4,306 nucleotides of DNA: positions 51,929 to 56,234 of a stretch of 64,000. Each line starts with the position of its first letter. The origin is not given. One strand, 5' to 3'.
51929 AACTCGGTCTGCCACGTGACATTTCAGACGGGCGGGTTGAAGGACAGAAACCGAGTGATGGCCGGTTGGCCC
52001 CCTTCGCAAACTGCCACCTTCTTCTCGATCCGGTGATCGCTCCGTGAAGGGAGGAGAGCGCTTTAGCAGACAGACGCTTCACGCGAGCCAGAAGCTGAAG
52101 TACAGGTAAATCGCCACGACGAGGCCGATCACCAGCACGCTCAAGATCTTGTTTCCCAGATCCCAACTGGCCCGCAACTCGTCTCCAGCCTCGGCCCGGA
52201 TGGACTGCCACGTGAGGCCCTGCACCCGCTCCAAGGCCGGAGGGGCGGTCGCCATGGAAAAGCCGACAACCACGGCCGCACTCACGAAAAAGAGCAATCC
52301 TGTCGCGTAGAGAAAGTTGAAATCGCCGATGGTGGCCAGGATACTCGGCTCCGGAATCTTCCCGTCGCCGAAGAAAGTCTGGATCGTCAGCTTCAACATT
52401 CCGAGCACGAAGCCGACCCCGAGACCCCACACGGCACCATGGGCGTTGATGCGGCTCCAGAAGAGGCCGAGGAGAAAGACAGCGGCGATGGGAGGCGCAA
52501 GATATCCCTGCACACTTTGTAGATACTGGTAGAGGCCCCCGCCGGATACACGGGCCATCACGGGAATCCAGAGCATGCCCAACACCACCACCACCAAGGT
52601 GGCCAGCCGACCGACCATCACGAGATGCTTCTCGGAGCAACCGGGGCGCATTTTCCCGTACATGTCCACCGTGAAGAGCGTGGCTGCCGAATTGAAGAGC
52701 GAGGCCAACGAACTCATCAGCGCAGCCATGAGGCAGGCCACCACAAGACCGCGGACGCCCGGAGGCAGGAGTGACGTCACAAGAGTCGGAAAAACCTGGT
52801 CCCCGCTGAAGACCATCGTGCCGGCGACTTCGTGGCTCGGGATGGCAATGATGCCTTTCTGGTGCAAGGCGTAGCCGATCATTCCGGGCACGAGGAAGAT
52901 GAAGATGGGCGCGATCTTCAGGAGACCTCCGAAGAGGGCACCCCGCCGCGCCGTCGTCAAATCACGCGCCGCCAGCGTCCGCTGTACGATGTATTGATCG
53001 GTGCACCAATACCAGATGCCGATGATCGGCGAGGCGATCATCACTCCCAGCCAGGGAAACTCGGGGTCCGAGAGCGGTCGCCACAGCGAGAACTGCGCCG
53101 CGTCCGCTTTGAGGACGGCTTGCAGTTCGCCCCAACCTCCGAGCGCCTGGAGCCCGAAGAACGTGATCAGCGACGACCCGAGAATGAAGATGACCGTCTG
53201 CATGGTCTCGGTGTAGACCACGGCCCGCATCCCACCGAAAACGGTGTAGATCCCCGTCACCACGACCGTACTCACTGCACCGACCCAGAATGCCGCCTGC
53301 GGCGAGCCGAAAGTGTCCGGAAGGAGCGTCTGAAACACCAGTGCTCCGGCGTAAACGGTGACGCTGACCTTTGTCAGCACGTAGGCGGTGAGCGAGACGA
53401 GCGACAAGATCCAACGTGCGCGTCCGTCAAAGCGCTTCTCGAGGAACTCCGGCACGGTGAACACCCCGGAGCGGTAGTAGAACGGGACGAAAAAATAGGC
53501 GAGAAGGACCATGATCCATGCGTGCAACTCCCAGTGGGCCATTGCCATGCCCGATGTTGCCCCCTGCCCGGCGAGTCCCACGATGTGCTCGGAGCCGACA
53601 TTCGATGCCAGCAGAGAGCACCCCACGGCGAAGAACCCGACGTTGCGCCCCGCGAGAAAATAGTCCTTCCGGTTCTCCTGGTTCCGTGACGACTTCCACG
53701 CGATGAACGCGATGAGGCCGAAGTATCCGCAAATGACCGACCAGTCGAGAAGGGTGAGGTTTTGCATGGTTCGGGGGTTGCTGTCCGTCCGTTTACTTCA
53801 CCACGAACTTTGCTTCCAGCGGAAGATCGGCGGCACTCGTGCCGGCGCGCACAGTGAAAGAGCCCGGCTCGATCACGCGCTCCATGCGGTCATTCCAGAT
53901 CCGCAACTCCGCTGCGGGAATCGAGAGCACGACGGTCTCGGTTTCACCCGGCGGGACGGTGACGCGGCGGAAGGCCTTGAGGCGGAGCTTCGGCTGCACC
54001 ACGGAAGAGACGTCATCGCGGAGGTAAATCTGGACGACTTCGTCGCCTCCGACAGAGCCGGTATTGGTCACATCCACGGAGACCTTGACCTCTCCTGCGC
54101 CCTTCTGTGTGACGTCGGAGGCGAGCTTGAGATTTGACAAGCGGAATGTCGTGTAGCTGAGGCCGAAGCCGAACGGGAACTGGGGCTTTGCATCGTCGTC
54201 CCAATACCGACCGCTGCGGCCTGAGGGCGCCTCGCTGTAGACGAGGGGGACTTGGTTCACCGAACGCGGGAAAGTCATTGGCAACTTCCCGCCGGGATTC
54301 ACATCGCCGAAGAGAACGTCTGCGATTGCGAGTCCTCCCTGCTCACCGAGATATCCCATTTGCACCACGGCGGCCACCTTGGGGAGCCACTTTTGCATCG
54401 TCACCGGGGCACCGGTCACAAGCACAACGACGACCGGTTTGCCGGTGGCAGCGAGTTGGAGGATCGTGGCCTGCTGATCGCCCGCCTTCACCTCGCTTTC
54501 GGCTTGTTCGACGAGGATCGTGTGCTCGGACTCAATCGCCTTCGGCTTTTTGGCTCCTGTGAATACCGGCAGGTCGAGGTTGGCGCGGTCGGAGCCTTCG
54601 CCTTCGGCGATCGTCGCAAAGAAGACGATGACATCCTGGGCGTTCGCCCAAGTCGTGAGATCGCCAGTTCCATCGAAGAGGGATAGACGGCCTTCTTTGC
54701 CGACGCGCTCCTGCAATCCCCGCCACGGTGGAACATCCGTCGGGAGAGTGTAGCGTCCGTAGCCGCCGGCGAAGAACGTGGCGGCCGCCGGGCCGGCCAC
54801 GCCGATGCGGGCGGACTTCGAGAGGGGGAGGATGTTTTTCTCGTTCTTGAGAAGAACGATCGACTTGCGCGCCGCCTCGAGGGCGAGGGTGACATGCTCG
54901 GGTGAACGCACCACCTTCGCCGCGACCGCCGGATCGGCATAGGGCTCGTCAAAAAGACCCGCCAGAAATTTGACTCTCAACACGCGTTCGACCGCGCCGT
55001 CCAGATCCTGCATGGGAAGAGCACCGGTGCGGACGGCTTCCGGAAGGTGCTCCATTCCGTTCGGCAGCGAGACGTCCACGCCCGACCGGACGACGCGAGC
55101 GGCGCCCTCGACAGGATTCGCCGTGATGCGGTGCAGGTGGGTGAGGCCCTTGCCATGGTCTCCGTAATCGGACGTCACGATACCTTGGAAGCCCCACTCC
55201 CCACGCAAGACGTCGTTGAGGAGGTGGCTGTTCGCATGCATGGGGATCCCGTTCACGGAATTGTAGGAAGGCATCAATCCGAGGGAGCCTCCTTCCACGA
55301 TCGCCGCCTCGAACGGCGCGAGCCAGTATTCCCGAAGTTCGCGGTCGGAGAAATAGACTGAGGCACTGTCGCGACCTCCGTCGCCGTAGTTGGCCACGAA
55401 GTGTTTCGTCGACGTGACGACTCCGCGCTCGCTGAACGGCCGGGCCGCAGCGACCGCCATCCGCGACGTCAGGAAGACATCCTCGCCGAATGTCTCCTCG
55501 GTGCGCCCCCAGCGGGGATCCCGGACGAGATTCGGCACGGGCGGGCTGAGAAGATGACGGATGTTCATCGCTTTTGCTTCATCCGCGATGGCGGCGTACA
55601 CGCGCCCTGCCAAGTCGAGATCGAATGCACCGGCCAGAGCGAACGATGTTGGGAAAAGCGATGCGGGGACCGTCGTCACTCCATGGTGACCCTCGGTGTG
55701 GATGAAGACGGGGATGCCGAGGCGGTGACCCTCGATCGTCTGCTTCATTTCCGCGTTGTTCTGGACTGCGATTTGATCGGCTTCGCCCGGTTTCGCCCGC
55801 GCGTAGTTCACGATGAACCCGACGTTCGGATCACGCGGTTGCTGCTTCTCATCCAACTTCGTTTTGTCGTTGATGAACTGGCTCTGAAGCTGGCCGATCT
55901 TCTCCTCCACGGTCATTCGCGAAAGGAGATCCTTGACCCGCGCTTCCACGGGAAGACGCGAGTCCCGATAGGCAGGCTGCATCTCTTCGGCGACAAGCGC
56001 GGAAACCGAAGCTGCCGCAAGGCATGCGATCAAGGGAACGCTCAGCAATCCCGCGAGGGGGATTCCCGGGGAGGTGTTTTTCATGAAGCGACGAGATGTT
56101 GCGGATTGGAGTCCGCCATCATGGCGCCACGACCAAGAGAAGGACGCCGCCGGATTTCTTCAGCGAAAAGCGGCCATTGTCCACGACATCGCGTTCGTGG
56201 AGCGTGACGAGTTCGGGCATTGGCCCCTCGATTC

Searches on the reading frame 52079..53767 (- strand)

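Call 71: search_protein_families(library=pfam, proteins=[window:52079-53767:-], max_evalue=0.0001)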
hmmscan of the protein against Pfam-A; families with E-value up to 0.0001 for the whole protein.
window:52079-53767:- (562 aa): 1 family
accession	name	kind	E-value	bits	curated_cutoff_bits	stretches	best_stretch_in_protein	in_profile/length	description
PF00474.23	SSF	-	5.4e-87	292.8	22.8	1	36-452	1-406/406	Sodium:solute symporter family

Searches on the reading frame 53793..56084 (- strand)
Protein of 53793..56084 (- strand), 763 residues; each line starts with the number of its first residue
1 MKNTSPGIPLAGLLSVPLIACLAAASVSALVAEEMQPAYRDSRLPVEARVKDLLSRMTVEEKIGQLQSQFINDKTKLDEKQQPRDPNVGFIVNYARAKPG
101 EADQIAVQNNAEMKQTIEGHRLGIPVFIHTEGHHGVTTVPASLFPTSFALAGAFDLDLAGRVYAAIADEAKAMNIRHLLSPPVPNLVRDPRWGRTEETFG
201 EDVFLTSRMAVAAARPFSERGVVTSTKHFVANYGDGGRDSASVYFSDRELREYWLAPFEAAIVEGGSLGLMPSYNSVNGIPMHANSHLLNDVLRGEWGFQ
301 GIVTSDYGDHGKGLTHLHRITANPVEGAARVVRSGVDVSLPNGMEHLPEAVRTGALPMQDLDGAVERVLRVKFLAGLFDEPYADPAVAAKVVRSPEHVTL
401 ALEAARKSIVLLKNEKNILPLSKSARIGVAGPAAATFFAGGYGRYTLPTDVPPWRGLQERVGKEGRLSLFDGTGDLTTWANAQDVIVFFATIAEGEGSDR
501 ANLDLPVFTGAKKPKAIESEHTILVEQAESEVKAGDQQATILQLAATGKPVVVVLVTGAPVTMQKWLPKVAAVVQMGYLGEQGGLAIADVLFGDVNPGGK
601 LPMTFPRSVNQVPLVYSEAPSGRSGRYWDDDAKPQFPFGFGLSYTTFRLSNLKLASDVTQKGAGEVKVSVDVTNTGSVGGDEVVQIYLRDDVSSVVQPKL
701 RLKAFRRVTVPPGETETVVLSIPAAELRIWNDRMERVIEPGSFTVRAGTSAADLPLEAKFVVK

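Call 71: search_protein_families(library=pfam, proteins=[window:53793-56084:-], max_evalue=0.0001)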
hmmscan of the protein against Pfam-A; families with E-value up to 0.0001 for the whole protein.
window:53793-56084:- (763 aa): 3 families
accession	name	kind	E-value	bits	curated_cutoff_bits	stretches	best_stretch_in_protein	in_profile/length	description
PF00933.27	Glyco_hydro_3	-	3.3e-57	194.7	27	1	58-371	1-316/316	Glycosyl hydrolase family 3 N terminal domain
PF01915.27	Glyco_hydro_3_C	-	1.4e-49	169.2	31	1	409-644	1-200/200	Glycosyl hydrolase family 3 C-terminal domain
PF14310.12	Fn3-like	-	9.8e-22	77.3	25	1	682-751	1-71/71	Fibronectin type III-like domain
